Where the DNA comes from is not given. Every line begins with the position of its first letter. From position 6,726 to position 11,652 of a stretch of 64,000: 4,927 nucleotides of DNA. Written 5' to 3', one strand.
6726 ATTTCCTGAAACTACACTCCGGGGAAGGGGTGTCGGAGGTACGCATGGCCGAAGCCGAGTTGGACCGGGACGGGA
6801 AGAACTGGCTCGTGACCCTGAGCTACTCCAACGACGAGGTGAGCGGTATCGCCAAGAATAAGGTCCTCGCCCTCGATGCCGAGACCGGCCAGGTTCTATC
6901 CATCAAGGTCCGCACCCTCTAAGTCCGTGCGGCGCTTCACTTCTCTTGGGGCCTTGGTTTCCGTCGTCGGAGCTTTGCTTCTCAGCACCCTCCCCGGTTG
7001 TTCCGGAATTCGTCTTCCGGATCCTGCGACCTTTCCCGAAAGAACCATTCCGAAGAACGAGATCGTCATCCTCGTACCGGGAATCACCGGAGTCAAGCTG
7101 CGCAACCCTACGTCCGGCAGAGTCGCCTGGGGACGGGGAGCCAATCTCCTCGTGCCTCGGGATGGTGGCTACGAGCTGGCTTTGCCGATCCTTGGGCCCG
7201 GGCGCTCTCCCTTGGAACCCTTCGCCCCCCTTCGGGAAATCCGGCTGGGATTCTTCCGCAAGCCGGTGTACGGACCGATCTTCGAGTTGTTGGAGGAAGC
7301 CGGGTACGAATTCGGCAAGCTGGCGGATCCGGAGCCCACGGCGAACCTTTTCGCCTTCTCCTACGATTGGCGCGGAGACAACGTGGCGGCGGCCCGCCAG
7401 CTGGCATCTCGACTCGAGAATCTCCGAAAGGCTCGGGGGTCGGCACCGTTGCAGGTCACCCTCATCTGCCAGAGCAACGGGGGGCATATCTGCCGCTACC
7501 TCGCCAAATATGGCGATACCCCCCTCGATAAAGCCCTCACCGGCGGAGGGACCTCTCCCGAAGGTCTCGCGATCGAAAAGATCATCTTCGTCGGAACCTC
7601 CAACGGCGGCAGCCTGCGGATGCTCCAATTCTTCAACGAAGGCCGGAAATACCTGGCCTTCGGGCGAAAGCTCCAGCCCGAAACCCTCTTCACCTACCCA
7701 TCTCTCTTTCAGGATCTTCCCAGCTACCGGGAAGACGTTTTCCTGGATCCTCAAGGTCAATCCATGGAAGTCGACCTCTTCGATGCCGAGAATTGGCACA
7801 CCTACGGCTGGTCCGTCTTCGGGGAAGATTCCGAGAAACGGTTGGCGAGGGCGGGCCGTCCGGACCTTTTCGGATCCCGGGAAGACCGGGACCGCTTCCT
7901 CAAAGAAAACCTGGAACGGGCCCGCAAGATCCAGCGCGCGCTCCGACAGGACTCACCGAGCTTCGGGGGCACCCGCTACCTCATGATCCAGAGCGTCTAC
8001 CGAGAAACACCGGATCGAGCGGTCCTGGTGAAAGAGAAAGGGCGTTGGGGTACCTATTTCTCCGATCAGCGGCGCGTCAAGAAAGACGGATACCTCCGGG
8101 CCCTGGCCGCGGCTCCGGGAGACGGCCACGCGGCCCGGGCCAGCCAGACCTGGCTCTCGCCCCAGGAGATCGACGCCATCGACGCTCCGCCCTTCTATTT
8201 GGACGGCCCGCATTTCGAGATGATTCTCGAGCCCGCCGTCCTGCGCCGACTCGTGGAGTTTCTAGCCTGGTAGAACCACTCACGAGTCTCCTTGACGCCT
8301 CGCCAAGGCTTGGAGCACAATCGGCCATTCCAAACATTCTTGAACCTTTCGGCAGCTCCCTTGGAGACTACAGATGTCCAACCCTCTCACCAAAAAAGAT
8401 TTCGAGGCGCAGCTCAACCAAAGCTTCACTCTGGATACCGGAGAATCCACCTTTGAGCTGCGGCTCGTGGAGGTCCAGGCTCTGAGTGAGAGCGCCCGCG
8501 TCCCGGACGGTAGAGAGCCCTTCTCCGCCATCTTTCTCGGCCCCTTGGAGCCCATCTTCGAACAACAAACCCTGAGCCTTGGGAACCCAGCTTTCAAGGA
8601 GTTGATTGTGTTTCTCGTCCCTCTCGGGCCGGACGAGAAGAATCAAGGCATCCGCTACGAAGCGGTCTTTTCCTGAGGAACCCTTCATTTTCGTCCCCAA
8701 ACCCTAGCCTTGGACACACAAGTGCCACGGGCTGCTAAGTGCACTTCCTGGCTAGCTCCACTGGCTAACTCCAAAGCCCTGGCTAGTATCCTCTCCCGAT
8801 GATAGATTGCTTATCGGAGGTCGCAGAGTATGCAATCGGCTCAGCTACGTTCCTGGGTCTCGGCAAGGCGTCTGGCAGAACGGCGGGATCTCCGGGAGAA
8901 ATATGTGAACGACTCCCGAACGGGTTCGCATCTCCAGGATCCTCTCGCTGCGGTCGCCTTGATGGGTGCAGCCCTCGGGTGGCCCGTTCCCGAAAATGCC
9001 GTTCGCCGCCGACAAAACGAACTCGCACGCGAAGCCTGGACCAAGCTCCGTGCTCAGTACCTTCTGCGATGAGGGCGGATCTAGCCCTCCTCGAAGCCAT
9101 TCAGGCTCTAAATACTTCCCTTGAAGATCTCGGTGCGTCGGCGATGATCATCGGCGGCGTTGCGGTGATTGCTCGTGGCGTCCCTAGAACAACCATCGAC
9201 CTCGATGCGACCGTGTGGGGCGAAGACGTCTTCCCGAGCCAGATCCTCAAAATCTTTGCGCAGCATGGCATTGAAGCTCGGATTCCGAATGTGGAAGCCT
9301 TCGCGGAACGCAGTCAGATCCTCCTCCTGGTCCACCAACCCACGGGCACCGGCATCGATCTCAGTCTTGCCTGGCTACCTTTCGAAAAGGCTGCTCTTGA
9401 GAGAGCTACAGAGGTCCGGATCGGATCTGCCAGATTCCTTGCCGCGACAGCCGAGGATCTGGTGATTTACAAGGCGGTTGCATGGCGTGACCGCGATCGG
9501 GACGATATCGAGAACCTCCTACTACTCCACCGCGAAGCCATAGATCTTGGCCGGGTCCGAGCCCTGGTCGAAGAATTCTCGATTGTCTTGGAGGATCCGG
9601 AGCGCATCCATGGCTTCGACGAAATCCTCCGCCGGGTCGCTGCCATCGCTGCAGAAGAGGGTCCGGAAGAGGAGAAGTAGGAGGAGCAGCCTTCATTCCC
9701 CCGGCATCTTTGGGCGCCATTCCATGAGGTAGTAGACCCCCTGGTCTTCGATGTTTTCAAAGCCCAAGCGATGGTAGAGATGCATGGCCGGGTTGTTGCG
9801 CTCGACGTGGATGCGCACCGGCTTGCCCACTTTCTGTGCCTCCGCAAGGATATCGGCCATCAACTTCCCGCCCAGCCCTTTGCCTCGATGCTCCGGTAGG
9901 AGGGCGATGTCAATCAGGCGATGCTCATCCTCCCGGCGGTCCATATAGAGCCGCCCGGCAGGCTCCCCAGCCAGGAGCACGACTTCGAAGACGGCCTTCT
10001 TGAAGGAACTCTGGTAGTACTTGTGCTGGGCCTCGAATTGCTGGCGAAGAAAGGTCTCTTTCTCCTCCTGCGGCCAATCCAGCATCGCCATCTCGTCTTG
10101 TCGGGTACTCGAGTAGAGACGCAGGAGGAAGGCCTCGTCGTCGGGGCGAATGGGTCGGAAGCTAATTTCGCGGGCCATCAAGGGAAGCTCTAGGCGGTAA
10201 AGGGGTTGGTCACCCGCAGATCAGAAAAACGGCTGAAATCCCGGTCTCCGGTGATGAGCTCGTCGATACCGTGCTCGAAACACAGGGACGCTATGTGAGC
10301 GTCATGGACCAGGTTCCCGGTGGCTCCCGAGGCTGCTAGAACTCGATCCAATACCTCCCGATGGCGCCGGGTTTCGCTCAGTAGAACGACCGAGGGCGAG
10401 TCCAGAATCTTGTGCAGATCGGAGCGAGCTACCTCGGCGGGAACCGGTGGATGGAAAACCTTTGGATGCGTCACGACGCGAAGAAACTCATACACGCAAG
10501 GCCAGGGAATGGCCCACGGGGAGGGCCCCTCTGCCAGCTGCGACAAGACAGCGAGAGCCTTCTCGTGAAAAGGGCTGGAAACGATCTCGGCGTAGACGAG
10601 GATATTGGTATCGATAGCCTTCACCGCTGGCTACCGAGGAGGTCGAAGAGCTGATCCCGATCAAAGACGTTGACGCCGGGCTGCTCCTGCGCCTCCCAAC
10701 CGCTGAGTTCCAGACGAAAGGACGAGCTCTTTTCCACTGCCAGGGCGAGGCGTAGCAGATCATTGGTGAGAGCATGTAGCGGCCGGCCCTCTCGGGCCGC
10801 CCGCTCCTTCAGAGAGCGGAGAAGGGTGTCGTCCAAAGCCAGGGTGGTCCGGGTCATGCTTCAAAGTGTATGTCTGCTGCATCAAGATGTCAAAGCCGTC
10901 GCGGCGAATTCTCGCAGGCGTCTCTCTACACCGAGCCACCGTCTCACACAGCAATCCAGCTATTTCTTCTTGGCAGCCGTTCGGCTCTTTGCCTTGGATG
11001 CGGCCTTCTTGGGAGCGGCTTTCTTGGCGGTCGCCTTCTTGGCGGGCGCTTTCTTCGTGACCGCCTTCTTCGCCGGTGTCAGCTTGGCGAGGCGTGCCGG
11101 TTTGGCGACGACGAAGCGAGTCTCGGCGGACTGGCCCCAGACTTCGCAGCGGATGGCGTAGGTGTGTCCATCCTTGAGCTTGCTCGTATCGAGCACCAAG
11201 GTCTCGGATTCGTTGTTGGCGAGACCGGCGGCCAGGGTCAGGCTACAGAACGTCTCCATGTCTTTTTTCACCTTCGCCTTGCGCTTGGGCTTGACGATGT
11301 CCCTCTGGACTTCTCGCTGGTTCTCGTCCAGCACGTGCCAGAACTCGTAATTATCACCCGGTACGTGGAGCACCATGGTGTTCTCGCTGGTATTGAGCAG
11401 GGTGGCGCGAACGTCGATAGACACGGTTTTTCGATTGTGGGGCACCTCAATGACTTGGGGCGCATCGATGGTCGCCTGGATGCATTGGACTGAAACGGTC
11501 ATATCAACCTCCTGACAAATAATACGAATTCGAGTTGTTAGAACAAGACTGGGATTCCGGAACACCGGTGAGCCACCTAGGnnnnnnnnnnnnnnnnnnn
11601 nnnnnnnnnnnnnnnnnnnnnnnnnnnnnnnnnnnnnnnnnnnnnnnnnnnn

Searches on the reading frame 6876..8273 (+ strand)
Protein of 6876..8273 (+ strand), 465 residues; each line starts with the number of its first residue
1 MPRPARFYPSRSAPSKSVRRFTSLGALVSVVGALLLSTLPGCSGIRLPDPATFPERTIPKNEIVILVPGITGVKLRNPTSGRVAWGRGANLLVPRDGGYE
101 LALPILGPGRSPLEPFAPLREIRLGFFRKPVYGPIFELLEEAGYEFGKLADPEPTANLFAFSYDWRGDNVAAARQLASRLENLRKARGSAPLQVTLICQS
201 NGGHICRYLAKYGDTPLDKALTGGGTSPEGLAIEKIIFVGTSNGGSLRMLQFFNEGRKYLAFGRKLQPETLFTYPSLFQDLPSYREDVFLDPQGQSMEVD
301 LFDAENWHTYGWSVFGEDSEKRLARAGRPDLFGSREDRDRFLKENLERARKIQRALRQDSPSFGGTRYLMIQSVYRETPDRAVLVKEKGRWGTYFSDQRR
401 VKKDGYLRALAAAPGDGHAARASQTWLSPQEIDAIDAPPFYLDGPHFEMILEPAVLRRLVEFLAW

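Call 34: search_protein_families(library=pfam, proteins=[window:6876-8273:+], max_evalue=0.01)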
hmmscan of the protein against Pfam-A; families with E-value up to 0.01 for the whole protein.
window:6876-8273:+ (465 aa): 2 families
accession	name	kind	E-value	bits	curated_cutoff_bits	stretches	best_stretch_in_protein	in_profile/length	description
PF02450.21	LCAT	-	0.00029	20.6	21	1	133-257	70-176/392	Lecithin:cholesterol acyltransferase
PF24096.1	DUF7379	-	0.0014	19.1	33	1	171-246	52-115/191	Domain of unknown function (DUF7379)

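Call 35: search_protein_families(library=phrogs, proteins=[window:6876-8273:+], max_evalue=0.01)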
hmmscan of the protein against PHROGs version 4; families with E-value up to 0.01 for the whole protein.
window:6876-8273:+ (465 aa): 0 families

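Call 47: search_protein_families(library=ncbifam, proteins=[window:6876-8273:+], max_evalue=0.01)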
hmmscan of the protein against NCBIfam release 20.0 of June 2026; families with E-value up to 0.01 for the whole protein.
window:6876-8273:+ (465 aa): 0 families

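Call 48: search_protein_families(library=padloc, proteins=[window:6876-8273:+], max_evalue=0.01)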
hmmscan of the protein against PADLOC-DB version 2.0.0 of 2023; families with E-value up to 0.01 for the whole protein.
window:6876-8273:+ (465 aa): 0 families

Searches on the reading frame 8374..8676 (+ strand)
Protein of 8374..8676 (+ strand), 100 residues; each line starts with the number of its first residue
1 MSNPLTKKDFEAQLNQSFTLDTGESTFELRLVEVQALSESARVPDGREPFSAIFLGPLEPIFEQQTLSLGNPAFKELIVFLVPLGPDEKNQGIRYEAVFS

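Call 34: search_protein_families(library=pfam, proteins=[window:8374-8676:+], max_evalue=0.01)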
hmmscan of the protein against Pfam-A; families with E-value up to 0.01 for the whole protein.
window:8374-8676:+ (100 aa): 1 family
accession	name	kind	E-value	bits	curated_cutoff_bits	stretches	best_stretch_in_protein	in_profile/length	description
PF21880.1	DUF6916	-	5.8e-26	90.8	27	1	5-99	1-91/91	Domain of unknown function (DUF6916)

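Call 35: search_protein_families(library=phrogs, proteins=[window:8374-8676:+], max_evalue=0.01)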
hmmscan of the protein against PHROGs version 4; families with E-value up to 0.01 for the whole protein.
window:8374-8676:+ (100 aa): 0 families

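Call 37: find_homologous_proteins(query=window:8374-8676:+, max_evalue=0.001)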
Query window:8374-8676:+ (100 aa): 11 proteins with E <= 0.001 among 17 candidates.
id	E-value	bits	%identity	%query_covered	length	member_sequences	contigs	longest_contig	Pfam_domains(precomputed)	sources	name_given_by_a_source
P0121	1.2e-57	210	100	100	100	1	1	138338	PF21880.2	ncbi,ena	-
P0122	2.8e-45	170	80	100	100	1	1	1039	PF21880.2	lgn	-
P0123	4.6e-38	147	72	100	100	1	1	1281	PF21880.2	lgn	-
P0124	7.9e-38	146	73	100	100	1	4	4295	PF21880.2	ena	-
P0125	6.5e-36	140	69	100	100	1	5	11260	PF21880.2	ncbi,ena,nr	ncbi:MAG: hypothetical protein KDD47_01015 [Acidobacteria bacterium]|nr:hypothetical protein [Acidob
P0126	8.1e-33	130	65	100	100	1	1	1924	PF21880.2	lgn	-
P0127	3.0e-13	67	47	100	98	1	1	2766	PF21880.2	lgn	-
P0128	3.8e-10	58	45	96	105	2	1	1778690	PF21880.2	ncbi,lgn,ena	-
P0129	1.1e-8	53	44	96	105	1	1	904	PF21880.2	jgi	jgi:hypothetical protein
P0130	7.2e-7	47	42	91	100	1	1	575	PF21880.2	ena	-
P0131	2.9e-6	45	45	68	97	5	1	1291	PF21880.2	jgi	jgi:hypothetical protein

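Call 43: predict_structure(alignment_id=A1)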
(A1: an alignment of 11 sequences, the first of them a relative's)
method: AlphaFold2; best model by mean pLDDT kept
length: 100 residues; sequences in the alignment: 11
mean_pLDDT: 88.3   pTM: 0.80
mean pLDDT of the five models: 88.3, 88.3, 87.6, 87.0, 86.0
residues with pLDDT >= 90: 69; 70-90: 18; 50-70: 12; < 50: 1
segments of 3 or more residues with pLDDT < 50: none
pLDDT, mean of each block of 10 residues (from residue 1): 78 96 94 83 68 94 94 91 93 93
secondary structure, 60 per line:
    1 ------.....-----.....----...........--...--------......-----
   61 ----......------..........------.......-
elements in order: H7-11 E17-21 E26-36 E50-55 E65-70 E77-86 E93-99

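Call 47: search_protein_families(library=ncbifam, proteins=[window:8374-8676:+], max_evalue=0.01)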
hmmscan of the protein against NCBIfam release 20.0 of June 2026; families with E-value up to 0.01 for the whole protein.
window:8374-8676:+ (100 aa): 0 families

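Call 48: search_protein_families(library=padloc, proteins=[window:8374-8676:+], max_evalue=0.01)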
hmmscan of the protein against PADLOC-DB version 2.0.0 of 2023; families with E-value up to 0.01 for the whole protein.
window:8374-8676:+ (100 aa): 0 families

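Call 74: search_protein_representatives(alignment_id=A1)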
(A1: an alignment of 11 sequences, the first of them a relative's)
Query: 11 sequences, 99 profile positions. Proteins with E-value up to 0.001 (for the whole library): 7631; up to 1e-10: 3880; up to 1e-30: 1. The best 150 are listed.
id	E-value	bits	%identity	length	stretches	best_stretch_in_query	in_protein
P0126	8.1e-40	151.1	-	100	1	1-99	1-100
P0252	2.8e-30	120.5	-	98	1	1-99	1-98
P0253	3.8e-30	120.1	-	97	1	1-98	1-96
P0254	5.3e-30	119.6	-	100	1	1-99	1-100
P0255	2.4e-29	117.5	-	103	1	1-99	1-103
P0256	1.1e-28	115.5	-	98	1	1-99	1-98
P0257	1.1e-28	115.4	-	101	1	4-99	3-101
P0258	1.3e-28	115.2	-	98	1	3-99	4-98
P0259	2.2e-28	114.5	-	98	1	1-99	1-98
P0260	2.6e-28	114.2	-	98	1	1-99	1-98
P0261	3.3e-28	113.9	-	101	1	3-99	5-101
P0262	4.7e-28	113.4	-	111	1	1-99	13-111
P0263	6.4e-28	113.0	-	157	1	1-98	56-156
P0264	9.2e-28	112.4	-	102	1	1-98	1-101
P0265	9.9e-28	112.3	-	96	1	1-98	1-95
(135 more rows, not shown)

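Call 88: fold_search(model_id=the predicted structure, library=viral)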
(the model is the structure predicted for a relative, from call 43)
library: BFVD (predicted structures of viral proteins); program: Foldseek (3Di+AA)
matches with E <= 10: 701; with E <= 0.001: 0
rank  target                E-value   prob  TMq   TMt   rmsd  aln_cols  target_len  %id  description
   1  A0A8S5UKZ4            2.2e-02  1.00  0.48  0.47   4.9        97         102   15  Uncharacterized protein [Siphoviridae sp. ctICF6]
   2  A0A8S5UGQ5            3.8e-02  0.98  0.46  0.41   5.7       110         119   12  Uncharacterized protein [Myoviridae sp. ctshb19]
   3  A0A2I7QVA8            4.2e-02  0.96  0.48  0.45  10.5       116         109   13  (no name in the UniProt tables at hand)
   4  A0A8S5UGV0            4.4e-02  0.97  0.48  0.44   5.6       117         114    8  Uncharacterized protein [Myoviridae sp. ctshb19]
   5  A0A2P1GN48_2          6.8e-02  0.75  0.33  0.04   7.7        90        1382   12  Genome polyprotein [pemapivirus B1]
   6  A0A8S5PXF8            7.1e-02  0.98  0.50  0.28   6.9        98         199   14  Uncharacterized protein [Siphoviridae sp. ct2vX3]
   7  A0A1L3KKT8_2          7.1e-02  0.93  0.48  0.06   7.9       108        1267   18  (no name in the UniProt tables at hand)
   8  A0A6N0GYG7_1          7.1e-02  0.87  0.39  0.05   6.4        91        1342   15  (no name in the UniProt tables at hand)
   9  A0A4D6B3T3            9.9e-02  0.93  0.44  0.22   5.0        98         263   12  (no name in the UniProt tables at hand)
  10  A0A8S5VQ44            1.0e-01  0.16  0.20  0.13  12.4        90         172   13  (no name in the UniProt tables at hand)
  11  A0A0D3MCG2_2          1.1e-01  0.77  0.40  0.07   7.6        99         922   18  Genome polyprotein (Fragment) [Bat picornavirus]
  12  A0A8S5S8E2            1.2e-01  0.90  0.45  0.09   4.5       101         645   13  43 kDa tail protein [Siphoviridae sp. ctb3910]
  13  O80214                1.3e-01  0.94  0.45  0.23   4.5        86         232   10  Uncharacterized protein [Methanobacterium phage psiM2]
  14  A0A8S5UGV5            1.4e-01  0.92  0.49  0.38  10.7       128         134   11  Uncharacterized protein [Myoviridae sp. ctshb19]
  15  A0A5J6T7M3            1.4e-01  0.60  0.33  0.32   7.4       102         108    5  (no name in the UniProt tables at hand)
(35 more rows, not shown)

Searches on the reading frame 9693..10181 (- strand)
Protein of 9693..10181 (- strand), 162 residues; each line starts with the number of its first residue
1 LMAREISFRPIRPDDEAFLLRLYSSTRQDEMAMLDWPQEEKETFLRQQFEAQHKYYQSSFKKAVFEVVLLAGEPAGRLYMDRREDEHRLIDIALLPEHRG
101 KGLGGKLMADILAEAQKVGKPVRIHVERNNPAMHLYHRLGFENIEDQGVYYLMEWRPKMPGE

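Call 34: search_protein_families(library=pfam, proteins=[window:9693-10181:-], max_evalue=0.01)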
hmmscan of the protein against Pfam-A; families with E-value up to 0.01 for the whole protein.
window:9693-10181:- (162 aa): 8 families
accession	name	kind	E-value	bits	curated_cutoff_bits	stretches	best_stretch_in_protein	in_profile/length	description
PF00583.31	Acetyltransf_1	-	2.3e-13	50.9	20.7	1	34-141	5-116/116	Acetyltransferase (GNAT) family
PF13508.13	Acetyltransf_7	-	2.6e-12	47.4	27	1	68-142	8-83/84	Acetyltransferase (GNAT) domain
PF13673.13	Acetyltransf_10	-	1.4e-10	41.7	23.6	1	37-147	6-113/128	Acetyltransferase (GNAT) domain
PF08445.16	FR47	-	2.9e-10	40.4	22.1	1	87-145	22-81/86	FR47-like protein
PF13302.13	Acetyltransf_3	-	6.3e-07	30.6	25.4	1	7-142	3-138/138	Acetyltransferase (GNAT) domain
PF12746.13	GNAT_acetyltran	-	0.00018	21.6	26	1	85-146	179-239/243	GNAT acetyltransferase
PF13527.13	Acetyltransf_9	-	0.00036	21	25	1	91-143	77-126/127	Acetyltransferase (GNAT) domain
PF14542.12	Acetyltransf_CG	-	0.00074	20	30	1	79-123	17-61/80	GCN5-related N-acetyl-transferase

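Call 35: search_protein_families(library=phrogs, proteins=[window:9693-10181:-], max_evalue=0.01)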
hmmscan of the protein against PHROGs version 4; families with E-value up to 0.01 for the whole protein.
window:9693-10181:- (162 aa): 5 families
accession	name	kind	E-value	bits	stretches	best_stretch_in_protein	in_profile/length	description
phrog_1249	-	other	7.1e-12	46.4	1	2-150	4-155/180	acetyltransferase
phrog_3810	-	other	8e-07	30.1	1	42-143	38-144/155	acetyltransferase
phrog_8663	-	unknown function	6.5e-05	23.1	1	92-142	225-276/314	-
phrog_21214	-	other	0.0024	18.9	1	89-143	77-124/129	acetyltransferase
phrog_11143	-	unknown function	0.0078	16.2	1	48-137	217-307/357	-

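Call 47: search_protein_families(library=ncbifam, proteins=[window:9693-10181:-], max_evalue=0.01)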
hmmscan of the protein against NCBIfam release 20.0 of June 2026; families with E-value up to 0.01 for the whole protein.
window:9693-10181:- (162 aa): 10 families
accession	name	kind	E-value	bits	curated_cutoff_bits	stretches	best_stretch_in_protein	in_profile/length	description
TIGR01575.1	rimI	equivalog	5.6e-10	39.5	86.4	1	57-151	24-122/132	ribosomal protein S18-alanine N-acetyltransferase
NF007025.1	PRK09491.1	equivalog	6.3e-06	26.2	173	1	85-151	61-129/145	ribosomal protein S18-alanine N-acetyltransferase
TIGR03448.1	mycothiol_MshD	equivalog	9.6e-06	25.1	163.1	1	93-150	235-294/294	mycothiol synthase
NF040503.1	resist_ArsN1a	equivalog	4.7e-05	23.2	170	1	92-144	82-136/159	arsinothricin resistance N-acetyltransferase ArsN1 family A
NF000487.1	stat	exception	5.3e-05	22.8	420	1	89-143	107-163/189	streptothricin N-acetyltransferase STAT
NF007807.0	PRK10514.1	equivalog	0.0012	18.8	134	1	92-144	76-125/147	acetyltransferase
NF033083.0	AAC_3_I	equivalog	0.0029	17.8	200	1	81-142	72-135/145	AAC(3)-I family aminoglycoside N-acetyltransferase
NF011709.0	PRK15130.1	equivalog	0.0036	17.1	218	1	4-142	5-141/186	spermidine N1-acetyltransferase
NF040501.1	resist_ArsN2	equivalog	0.0052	16.4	125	1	74-145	36-105/133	arsenic resistance N-acetyltransferase ArsN2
NF002959.0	PRK03624.1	equivalog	0.0058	16.3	124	1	91-143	77-131/147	GNAT family acetyltransferase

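Call 48: search_protein_families(library=padloc, proteins=[window:9693-10181:-], max_evalue=0.01)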
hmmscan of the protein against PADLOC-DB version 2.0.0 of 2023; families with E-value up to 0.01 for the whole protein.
window:9693-10181:- (162 aa): 0 families

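Call 82: search_solved_structures(query=window:9693-10181:-, max_evalue=0.01)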
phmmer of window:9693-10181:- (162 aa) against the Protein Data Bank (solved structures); distinct sequences matched with E-value up to 0.01: 20.
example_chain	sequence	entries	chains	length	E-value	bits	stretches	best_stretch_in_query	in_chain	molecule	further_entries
6wqb_A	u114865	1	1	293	3.7e-07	33.6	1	77-147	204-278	N-terminal acetyltransferase, GNAT family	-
6wqc_A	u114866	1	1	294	3.8e-07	33.6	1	77-147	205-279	N-terminal acetyltransferase, GNAT family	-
7wx5_A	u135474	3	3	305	5.5e-07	33.1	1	50-144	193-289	N-acetyltransferase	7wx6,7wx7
3c26_A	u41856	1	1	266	7.2e-06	29.4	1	67-152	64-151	Putative acetyltransferase Ta0821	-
3dr6_A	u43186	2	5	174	1.2e-05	28.7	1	93-142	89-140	yncA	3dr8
3owc_A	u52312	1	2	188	6.4e-05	26.3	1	77-142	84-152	Probable acetyltransferase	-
6cy6_A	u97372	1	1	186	7.8e-05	26.1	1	3-144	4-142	Spermidine N(1)-acetyltransferase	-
4r9m_A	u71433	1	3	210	0.00011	25.6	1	3-144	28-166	Spermidine N(1)-acetyltransferase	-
3wr7_A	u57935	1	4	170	0.00015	25.2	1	7-144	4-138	Spermidine N1-acetyltransferase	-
5c82_A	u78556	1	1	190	0.0011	22.3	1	89-142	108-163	Nourseothricin acetyltransferase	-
2bei_A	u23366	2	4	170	0.0017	21.7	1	89-148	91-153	Diamine acetyltransferase 2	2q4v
2ge3_A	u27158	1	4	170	0.0023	21.3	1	81-142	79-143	probable acetyltransferase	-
1wwz_A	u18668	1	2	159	0.0027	21.1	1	97-154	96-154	hypothetical protein PH1933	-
3tfy_A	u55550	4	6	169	0.0037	20.6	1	80-152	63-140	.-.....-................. 50, NatE catalytic subunit | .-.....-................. 50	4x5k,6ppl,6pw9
2ob0_A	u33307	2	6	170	0.0038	20.6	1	80-152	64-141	Human MAK3 homolog | N-acetyltransferase 13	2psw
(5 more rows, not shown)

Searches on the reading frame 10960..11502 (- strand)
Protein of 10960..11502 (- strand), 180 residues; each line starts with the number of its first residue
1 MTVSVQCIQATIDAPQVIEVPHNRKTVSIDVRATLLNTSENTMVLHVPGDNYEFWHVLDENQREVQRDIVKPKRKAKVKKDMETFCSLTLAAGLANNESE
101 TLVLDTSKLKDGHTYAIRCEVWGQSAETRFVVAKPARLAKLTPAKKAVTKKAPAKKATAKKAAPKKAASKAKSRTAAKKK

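Call 34: search_protein_families(library=pfam, proteins=[window:10960-11502:-], max_evalue=0.01)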
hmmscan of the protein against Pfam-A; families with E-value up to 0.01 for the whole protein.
window:10960-11502:- (180 aa): 0 families

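Call 35: search_protein_families(library=phrogs, proteins=[window:10960-11502:-], max_evalue=0.01)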
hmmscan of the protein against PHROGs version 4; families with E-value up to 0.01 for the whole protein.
window:10960-11502:- (180 aa): 0 families

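Call 47: search_protein_families(library=ncbifam, proteins=[window:10960-11502:-], max_evalue=0.01)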
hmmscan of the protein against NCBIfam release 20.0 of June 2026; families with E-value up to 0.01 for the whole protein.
window:10960-11502:- (180 aa): 3 families
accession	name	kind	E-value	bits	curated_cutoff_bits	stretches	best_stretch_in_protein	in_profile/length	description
NF011492.0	PRK14900.1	equivalog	1.5e-05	23.1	1783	1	87-179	938-1027/1044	valine--tRNA ligase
NF038053.1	hist_H1_lk_Burk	equivalog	0.00087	19.6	80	1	130-179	87-137/195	histone H1-like DNA-binding protein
NF050153.2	Rv3852_fam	equivalog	0.0086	16.6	100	1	133-177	25-68/145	Rv3852 family protein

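Call 48: search_protein_families(library=padloc, proteins=[window:10960-11502:-], max_evalue=0.01)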
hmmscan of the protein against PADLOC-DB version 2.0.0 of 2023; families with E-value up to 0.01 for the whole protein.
window:10960-11502:- (180 aa): 0 families
